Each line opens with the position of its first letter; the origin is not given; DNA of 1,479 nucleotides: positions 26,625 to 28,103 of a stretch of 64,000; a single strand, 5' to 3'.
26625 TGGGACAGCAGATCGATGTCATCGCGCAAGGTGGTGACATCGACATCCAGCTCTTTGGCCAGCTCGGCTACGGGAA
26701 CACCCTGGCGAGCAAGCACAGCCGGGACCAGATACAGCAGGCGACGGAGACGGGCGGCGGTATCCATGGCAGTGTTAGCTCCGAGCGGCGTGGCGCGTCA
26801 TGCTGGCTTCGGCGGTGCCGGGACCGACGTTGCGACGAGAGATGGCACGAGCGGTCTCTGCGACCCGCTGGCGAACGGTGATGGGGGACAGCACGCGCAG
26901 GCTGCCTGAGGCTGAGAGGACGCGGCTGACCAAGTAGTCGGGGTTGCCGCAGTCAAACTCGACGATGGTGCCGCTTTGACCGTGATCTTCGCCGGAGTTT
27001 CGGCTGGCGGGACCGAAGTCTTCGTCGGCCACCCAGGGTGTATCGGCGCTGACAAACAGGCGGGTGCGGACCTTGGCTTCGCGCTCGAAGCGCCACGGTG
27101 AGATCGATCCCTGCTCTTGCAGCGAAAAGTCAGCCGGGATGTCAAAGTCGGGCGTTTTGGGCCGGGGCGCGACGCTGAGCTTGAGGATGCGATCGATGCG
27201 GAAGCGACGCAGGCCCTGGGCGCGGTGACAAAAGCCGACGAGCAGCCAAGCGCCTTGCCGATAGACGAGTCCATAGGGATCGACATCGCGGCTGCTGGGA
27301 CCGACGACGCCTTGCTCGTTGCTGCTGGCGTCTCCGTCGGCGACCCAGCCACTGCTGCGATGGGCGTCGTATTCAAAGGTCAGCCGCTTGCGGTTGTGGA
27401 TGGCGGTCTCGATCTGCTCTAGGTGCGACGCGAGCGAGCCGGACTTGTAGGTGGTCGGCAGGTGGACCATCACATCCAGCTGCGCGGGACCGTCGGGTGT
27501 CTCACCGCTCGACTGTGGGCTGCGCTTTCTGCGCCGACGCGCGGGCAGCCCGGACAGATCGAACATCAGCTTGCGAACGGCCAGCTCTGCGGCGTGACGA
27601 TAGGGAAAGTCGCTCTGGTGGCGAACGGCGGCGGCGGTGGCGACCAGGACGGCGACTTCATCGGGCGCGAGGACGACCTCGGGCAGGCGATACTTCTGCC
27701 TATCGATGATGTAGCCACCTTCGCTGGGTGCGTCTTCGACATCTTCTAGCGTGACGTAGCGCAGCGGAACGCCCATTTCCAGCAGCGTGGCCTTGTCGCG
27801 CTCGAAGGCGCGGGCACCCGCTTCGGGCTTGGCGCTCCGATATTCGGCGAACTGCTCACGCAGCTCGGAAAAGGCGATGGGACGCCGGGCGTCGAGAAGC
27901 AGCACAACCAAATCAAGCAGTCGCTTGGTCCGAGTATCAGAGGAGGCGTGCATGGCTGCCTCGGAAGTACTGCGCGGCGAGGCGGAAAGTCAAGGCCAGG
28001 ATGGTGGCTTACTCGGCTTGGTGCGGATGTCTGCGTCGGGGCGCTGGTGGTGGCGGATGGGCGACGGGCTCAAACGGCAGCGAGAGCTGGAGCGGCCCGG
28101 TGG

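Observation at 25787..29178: dinB followed by two tandem HTH-WYL regulators in one operon: a PafBC-like, possibly LexA-independent DNA-damage circuit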

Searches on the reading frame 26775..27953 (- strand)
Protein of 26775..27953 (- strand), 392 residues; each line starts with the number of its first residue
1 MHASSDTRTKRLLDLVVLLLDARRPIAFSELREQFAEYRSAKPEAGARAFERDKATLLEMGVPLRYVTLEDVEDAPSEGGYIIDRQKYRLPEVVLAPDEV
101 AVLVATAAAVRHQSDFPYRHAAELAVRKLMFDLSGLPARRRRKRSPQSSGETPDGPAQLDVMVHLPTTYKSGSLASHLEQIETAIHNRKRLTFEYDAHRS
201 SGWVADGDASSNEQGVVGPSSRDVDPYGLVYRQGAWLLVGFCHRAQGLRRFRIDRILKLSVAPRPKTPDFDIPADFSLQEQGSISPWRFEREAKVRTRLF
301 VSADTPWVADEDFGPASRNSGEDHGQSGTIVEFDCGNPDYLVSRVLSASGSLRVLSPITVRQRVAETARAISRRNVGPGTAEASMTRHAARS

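Call 3: search_protein_families(library=pfam, proteins=[window:26775-27953:-], max_evalue=0.01)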
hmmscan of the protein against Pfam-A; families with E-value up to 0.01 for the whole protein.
window:26775-27953:- (392 aa): 2 families
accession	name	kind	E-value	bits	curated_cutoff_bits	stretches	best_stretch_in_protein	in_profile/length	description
PF13280.12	WYL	-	5.4e-18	65.2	21.8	1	177-260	2-69/70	WYL domain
PF25583.1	WCX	-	2.4e-06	28.2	23.9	1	313-371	21-75/76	WCX domain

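Call 4: search_protein_families(library=ncbifam, proteins=[window:26775-27953:-], max_evalue=0.01)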
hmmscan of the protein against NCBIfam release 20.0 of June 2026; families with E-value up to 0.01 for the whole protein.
window:26775-27953:- (392 aa): 0 families

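Call 6: search_solved_structures(query=window:26775-27953:-, max_evalue=1, show_alignments=2)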
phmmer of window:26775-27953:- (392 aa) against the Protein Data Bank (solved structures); distinct sequences matched with E-value up to 1: 6.
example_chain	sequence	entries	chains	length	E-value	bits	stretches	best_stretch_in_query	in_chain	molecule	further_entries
6sj9_A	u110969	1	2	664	7.1e-19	71.5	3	7-129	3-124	Proteasome accessory factor B/C (PafBC)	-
9fnd_X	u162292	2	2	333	1.9e-17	66.8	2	6-106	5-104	Transcriptional regulator-like protein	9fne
7p5x_AY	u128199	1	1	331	2.9e-17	66.2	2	8-106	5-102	Transcriptional regulator-like protein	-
7p5x_AX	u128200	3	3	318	0.082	15.4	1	220-370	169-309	PafC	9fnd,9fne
7tzv_A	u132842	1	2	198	0.6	12.5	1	215-280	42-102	WYL domain-containing protein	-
7u02_B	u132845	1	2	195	0.62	12.5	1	215-280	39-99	WYL domain-containing protein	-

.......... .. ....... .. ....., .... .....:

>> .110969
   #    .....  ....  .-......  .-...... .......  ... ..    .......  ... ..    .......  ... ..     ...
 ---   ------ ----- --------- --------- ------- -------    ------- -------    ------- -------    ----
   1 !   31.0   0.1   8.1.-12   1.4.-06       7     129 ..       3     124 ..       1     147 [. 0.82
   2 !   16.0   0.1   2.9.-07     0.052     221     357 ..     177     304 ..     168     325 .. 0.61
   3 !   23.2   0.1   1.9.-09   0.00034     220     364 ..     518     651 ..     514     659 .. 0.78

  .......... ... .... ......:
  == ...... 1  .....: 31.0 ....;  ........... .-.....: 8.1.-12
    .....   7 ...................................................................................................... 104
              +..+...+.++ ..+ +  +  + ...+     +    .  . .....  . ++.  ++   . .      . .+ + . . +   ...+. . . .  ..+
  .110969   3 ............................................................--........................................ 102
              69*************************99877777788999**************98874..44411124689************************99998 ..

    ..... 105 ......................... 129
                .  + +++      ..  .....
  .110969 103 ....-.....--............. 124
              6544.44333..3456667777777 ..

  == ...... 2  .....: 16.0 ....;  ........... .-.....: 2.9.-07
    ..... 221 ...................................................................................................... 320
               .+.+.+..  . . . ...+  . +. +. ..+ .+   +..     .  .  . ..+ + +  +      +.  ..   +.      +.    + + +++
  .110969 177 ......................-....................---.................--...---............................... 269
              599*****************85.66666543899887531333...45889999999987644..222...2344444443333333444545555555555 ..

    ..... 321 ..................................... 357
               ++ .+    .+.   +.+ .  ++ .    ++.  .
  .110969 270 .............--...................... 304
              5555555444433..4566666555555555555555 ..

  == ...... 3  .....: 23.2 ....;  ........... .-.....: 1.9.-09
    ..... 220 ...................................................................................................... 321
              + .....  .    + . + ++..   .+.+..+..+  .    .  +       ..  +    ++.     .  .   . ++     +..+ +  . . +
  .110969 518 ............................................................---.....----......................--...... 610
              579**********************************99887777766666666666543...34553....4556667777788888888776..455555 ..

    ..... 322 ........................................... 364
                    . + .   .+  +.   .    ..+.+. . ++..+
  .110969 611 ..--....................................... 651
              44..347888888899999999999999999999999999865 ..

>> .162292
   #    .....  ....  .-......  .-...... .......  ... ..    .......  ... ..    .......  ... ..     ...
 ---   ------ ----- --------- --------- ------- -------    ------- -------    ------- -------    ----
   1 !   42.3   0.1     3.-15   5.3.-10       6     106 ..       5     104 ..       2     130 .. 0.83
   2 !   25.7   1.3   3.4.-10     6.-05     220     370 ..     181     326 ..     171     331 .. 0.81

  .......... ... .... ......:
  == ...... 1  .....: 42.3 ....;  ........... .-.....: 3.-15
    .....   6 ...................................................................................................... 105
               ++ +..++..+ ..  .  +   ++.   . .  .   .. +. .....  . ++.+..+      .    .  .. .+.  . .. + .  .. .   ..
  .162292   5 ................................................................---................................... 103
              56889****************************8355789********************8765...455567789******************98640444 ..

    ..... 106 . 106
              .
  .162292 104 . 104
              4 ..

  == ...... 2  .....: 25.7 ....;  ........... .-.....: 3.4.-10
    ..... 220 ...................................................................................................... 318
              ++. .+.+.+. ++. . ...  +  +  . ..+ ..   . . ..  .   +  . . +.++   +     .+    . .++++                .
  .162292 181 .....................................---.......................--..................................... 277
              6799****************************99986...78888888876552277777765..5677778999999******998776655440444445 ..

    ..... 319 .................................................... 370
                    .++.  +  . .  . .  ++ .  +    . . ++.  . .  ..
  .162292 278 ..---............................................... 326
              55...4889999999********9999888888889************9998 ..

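Call 8: search_protein_families(library=padloc, proteins=[window:26775-27953:-], max_evalue=0.01)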
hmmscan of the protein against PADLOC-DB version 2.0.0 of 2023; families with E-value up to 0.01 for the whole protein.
window:26775-27953:- (392 aa): 2 families
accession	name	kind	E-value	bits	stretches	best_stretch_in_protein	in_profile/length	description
PDLC01457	WYL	-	8e-37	125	2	8-200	2-149/229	"CAS-I,CAS-II,CAS-III,CAS-IV,CAS-V,CAS-VI; associated_signaling"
PDLC01652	WYL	-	3.1e-32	110.1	1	170-371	12-161/162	"CAS-I,CAS-II,CAS-III,CAS-IV,CAS-V,CAS-VI; associated_signaling"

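Call 9: find_homologous_proteins(query=window:26775-27953:-, max_evalue=0.00001)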
Query window:26775-27953:- (392 aa): 451 proteins with E <= 0.00001 among 8000 candidates; the best 120 are listed.
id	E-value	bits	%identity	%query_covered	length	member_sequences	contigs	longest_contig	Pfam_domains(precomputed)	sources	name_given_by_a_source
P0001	8.7e-243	823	94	100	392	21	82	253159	PF13280.13,PF25583.2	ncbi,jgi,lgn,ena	jgi:proteasome accessory factor B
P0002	8.2e-230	781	88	100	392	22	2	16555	PF13280.13,PF25583.2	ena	-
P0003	3.4e-227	772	87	100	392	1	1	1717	PF13280.13,PF25583.2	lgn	-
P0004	1.1e-226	770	87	100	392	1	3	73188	PF13280.13,PF25583.2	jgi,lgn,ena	jgi:proteasome accessory factor B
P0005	1.5e-226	770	87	100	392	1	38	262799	PF13280.13,PF25583.2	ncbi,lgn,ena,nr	ncbi:MAG: WYL domain-containing protein [Myxococcales bacterium]|nr:WYL domain-containing protein [M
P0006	3.4e-226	769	86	100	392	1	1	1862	PF13280.13,PF25583.2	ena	-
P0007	4.3e-226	768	86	100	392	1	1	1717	PF13280.13,PF25583.2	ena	-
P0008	6.4e-226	768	86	100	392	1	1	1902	PF13280.13,PF25583.2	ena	-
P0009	1.2e-225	767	86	100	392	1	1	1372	PF13280.13,PF25583.2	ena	-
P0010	7.2e-225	764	86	100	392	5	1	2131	PF13280.13,PF25583.2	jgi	jgi:proteasome accessory factor B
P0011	1.2e-219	747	85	100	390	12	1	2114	PF13280.13,PF25583.2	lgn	-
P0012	7.3e-219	745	86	97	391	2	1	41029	PF13280.13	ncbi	-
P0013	1.9e-195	667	77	100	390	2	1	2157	PF13280.13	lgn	-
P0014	1.5e-187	641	74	100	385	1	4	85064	PF13280.13,PF25583.2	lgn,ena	-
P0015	1.4e-183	628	73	98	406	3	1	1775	PF13280.13,PF25583.2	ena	-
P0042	1.5e-161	556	66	96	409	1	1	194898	PF13280.13,PF25583.2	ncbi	-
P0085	3.4e-79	285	44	95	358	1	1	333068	PF13280.13,PF25583.2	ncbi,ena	-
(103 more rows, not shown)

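Call 15: find_related_loci(query=A1, collection=genome_contigs, flank=10000)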
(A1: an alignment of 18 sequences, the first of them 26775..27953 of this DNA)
Query A1 (392 aa) in genome_contigs; peptide patterns used: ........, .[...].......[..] (x = any residue, [..] = any of these).
313 stretches matched a pattern; 223 encode a relative of the query (tblastn E <= 1e-3); the best 80 are kept; 80 distinct loci.
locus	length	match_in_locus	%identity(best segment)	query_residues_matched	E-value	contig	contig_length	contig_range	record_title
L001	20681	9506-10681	94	1-392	0e+0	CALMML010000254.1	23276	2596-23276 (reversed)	MAG TPA_asm: uncultured Myxococcales bacterium isolate SRR5676451_bin.61_CONCOCT_v1.1_MAG genome assembly, contig: ERZ72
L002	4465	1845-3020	88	1-392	0e+0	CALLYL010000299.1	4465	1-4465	MAG TPA_asm: uncultured Myxococcales bacterium isolate SRR5676476_bin.50_CONCOCT_v1.1_MAG genome assembly, contig: ERZ72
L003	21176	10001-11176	87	1-392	0e+0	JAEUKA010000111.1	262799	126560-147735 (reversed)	MAG: Myxococcales bacterium isolate new MAG-83 k141_901839, whole genome shotgun sequence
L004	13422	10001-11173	85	1-392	0e+0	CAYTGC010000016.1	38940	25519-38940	MAG TPA_asm: uncultured Myxococcales bacterium isolate SRP189682_co2_104 genome assembly, contig: NODE_1116_length_38940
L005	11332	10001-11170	85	1-392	0e+0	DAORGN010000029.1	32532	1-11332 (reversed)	MAG TPA_asm: Pseudomonadota bacterium isolate AMR_MDS_0801 NODE_506_length_32532_cov_6.242726, whole genome shotgun sequ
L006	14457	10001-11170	77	1-392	0e+0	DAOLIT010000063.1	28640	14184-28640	MAG TPA_asm: Pseudomonadota bacterium isolate AMR_MDS_0291 NODE_209_length_28640_cov_12.323002, whole genome shotgun seq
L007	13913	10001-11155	71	1-383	1e-174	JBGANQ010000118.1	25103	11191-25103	MAG: Polyangia bacterium isolate MAG_MBR_H10.6 MBRH10-6_opera_contig_6853, whole genome shotgun sequence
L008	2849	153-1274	72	1-375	0e+0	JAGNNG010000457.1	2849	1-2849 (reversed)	MAG: Deltaproteobacteria bacterium isolate Go_SlAct_bin_237 Go_SlAct_309037_length_2849_cov_6.459589, whole genome shotg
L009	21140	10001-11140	72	1-378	7e-174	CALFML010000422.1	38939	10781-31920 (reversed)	MAG TPA_asm: uncultured Myxococcales bacterium isolate SRR6231182_bin.80_CONCOCT_v1.1_MAG genome assembly, contig: ERZ65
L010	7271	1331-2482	72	1-378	7e-172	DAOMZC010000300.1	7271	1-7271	MAG TPA_asm: Pseudomonadota bacterium isolate AMR_MDS_5610 NODE_2332_length_7271_cov_7.458426, whole genome shotgun sequ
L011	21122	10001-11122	74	1-375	4e-164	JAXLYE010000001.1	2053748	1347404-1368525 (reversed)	MAG: Polyangia bacterium isolate STL-MYX5 C1.81.fa-1, whole genome shotgun sequence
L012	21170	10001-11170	65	1-375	2e-155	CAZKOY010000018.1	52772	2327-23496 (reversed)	MAG TPA_asm: uncultured Myxococcales bacterium isolate SRP189682_co2_316 genome assembly, contig: NODE_540_length_52772_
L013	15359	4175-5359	66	1-377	8e-155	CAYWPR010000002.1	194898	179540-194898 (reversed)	MAG TPA_asm: uncultured Myxococcales bacterium isolate SRP189682_co2_70 genome assembly, contig: NODE_17_length_194898_c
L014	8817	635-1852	64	1-386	4e-154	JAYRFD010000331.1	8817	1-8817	MAG: Polyangia bacterium isolate SH_SHASGE3bin.23 k141_440998, whole genome shotgun sequence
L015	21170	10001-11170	64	1-375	7e-153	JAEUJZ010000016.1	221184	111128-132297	MAG: Myxococcales bacterium isolate new MAG-82 k141_4290518, whole genome shotgun sequence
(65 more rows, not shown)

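Call 17: find_encoding_contigs(protein=P0014, flank=8000, max_places=2)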
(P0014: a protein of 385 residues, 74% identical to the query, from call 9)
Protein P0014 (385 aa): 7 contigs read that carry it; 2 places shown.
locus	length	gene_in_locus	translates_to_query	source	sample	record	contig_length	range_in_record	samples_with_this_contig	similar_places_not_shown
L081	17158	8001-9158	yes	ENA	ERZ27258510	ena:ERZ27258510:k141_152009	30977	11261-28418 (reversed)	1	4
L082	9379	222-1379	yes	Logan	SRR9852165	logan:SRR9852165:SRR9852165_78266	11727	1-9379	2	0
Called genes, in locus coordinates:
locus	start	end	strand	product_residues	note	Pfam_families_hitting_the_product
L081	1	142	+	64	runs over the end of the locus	-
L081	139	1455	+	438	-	PF14258:DUF4350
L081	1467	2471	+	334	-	PF20030:bpMoxR, PF07726:AAA_3, PF07728:AAA_5, PF17863:AAA_lid_2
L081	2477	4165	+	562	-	PF01882:DUF58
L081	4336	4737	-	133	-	-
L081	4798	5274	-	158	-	-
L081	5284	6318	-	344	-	PF00005:ABC_tran, PF08352:oligo_HPY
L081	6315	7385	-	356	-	PF00005:ABC_tran, PF08352:oligo_HPY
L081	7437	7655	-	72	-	PF00313:CSD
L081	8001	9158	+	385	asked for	PF13280:WYL, PF25583:WCX (weak)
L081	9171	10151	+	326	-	PF19187:HTH_PafC, PF13280:WYL, PF25583:WCX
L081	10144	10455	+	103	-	-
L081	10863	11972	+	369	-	-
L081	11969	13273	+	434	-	PF13517:FG-GAP_3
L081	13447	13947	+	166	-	-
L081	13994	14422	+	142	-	PF07332:Phage_holin_3_6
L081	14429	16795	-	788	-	PF00749:tRNA-synt_1c, PF03950:tRNA-synt_1c_C, PF20974:tRNA-synt_1c_C2, PF02637:GatB_Yqey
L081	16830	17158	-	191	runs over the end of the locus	-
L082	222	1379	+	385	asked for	PF13280:WYL, PF25583:WCX (weak)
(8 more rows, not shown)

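Call 18: find_encoding_contigs(protein=P0042, flank=8000, max_places=2)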
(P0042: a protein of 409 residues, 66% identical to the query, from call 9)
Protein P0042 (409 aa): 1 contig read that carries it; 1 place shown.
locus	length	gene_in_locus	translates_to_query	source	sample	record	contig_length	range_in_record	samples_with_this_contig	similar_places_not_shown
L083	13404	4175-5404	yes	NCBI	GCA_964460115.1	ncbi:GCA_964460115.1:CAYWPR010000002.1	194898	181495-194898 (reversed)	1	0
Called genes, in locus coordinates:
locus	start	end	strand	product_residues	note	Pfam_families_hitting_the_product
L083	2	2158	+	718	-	?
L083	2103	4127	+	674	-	PF02412:TSP_3 (faint), PF00691:OmpA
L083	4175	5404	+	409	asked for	PF13280:WYL, PF25583:WCX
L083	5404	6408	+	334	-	PF19187:HTH_PafC, PF13280:WYL, PF25583:WCX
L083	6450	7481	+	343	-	PF00254:FKBP_C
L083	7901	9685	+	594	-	PF10150:RNase_E_G, PF20833:RNase_E_G_Thio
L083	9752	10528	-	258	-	-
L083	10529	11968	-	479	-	PF16697:Yop-YscD_cpl, PF00498:FHA, PF16697:Yop-YscD_cpl, PF00498:FHA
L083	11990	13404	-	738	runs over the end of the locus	PF00498:FHA, PF16697:Yop-YscD_cpl, PF00437:T2SSE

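Call 19: find_encoding_contigs(protein=P0085, flank=8000, max_places=2)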
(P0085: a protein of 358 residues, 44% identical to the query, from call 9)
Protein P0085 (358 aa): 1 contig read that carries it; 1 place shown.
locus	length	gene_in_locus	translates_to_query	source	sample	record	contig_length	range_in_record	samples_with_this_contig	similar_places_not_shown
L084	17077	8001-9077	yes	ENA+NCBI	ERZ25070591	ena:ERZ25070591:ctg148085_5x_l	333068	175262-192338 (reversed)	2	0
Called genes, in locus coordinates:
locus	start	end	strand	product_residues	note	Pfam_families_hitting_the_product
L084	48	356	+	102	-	-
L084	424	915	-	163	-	-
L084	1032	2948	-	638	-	PF00474:SSF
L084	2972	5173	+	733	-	PF23139:OB_YrrC, PF14490:HHH_RecD2 (weak), PF14520:HHH_5 (weak), PF14490:HHH_RecD2, PF13245:AAA_19, PF13604:AAA_30, PF18335:SH3_13, PF13538:UvrD_C_2, +3 more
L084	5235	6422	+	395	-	PF00072:Response_reg, PF01966:HD (faint), PF08668:HDOD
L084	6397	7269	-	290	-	PF00561:Abhydrolase_1, PF12697:Abhydrolase_6, PF12146:Hydrolase_4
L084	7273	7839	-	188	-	-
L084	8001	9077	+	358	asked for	PF25583:WCX (faint), PF13280:WYL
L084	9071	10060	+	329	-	PF19187:HTH_PafC, PF13280:WYL, PF25583:WCX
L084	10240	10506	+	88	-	PF04226:Transgly_assoc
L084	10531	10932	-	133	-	-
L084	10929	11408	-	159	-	-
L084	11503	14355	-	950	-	PF00069:Pkinase, PF07714:PK_Tyr_Ser-Thr, PF13424:TPR_12, PF00515:TPR_1, PF13374:TPR_10, PF13424:TPR_12, PF17874:TPR_MalT, PF13424:TPR_12, +5 more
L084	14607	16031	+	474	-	-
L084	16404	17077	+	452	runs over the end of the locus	-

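Call 60: predict_structure(alignment_id=A1)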
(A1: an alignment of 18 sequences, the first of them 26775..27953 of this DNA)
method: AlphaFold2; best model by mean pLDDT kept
length: 392 residues; sequences in the alignment: 18
mean_pLDDT: 64.4   pTM: 0.39
mean pLDDT of the five models: 64.4, 62.3, 56.0, 55.5, 51.5
residues with pLDDT >= 90: 35; 70-90: 154; 50-70: 96; < 50: 107
segments of 3 or more residues with pLDDT < 50: 1-4, 78-95, 131-172, 198-217, 376-392
pLDDT, mean of each block of 10 residues (from residue 1): 58 72 71 82 79 70 60 49 34 47 56 54 55 41 34 35 31 68 87 67 30 42 86 69 80 80 77 78 67 86 81 86 91 86 74 90 79 51 34 35
secondary structure, 60 per line:
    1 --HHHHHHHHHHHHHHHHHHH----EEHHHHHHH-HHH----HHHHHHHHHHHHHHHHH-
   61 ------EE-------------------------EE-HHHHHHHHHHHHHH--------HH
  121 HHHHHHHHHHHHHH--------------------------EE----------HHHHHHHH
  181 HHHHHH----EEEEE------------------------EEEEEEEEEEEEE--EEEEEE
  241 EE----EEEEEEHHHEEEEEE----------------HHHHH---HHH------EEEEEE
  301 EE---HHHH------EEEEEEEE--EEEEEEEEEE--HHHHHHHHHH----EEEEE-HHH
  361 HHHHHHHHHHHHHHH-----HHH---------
elements in order: H3-21 H28-34 H43-59 H97-110 H119-134 H173-186 E191-195 E220-232 E235-242 E247-252 E256-261 H278-282 E295-302 H306-309 E316-323 E326-335 H338-347 E352-356 H358-375

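Call 64: fold_search(model_id=the predicted structure, library=pdb)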
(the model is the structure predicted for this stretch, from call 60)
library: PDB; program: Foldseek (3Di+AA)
matches with E <= 10: 836; with E <= 0.001: 32
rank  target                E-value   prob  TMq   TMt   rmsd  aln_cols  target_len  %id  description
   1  9fnd_X                1.6e-16  1.00  0.27  0.31  19.2       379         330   24  Transcriptional activator PafBC bound to mycobacterial RNA polymerase (released 2025-02-12)
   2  9fnd_Y                2.3e-12  1.00  0.32  0.38  16.7       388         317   20  Transcriptional activator PafBC bound to mycobacterial RNA polymerase (released 2025-02-12)
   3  8tp8_D                7.0e-12  1.00  0.32  0.37  16.6       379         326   19  Structure of the C. crescentus WYL-activator, DriD, bound to ssDNA and cognate DNA (released 2023-11-29)
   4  8tp8_B                1.4e-11  1.00  0.32  0.37  15.9       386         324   19  Structure of the C. crescentus WYL-activator, DriD, bound to ssDNA and cognate DNA (released 2023-11-29)
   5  8tp8_A                2.2e-11  1.00  0.31  0.36  16.3       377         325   18  Structure of the C. crescentus WYL-activator, DriD, bound to ssDNA and cognate DNA (released 2023-11-29)
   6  9pfv_Q                4.2e-11  1.00  0.31  0.36  15.9       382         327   19  The cryo-EM structure of C. crescentus DriD-ssDNA-RNAP-Sigma73-CCNA_03891/CCNA_01149 promoter transcription activation (released 2026-02-25)
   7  8tpk_A                1.2e-10  1.00  0.32  0.38  16.3       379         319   19  P6522 crystal form of C. crescentus DriD-ssDNA-DNA complex (released 2023-11-29)
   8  6sj9_A                1.5e-10  1.00  0.24  0.17  15.6       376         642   23  Proteasome accessory factor B/C (PafBC) of Arthrobacter aurescens (released 2019-10-16)
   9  9pfq_Q                1.6e-10  1.00  0.32  0.36  16.0       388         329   19  The cryo-EM structure of C. crescentus DriD-ssDNA-RNAP-Sigma73-bapE promoter transcription activation complex (released 2026-02-25)
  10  6sj9_B                2.2e-10  1.00  0.25  0.17  16.2       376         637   22  Proteasome accessory factor B/C (PafBC) of Arthrobacter aurescens (released 2019-10-16)
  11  9cu3_A                3.0e-10  1.00  0.33  0.56   6.2       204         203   20  Allosteric mechanism of DriD transcription activator (released 2025-04-23)
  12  9cu3_B                3.4e-10  1.00  0.29  0.50   8.0       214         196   19  Allosteric mechanism of DriD transcription activator (released 2025-04-23)
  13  7tzv_A                4.5e-10  1.00  0.27  0.47   8.6       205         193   19  Structure of DriD C-domain bound to 9mer ssDNA (released 2022-06-01)
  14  8tpk_B                6.0e-10  1.00  0.31  0.36  16.0       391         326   17  P6522 crystal form of C. crescentus DriD-ssDNA-DNA complex (released 2023-11-29)
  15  7tzv_M                9.9e-10  1.00  0.32  0.55   7.1       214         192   19  Structure of DriD C-domain bound to 9mer ssDNA (released 2022-06-01)
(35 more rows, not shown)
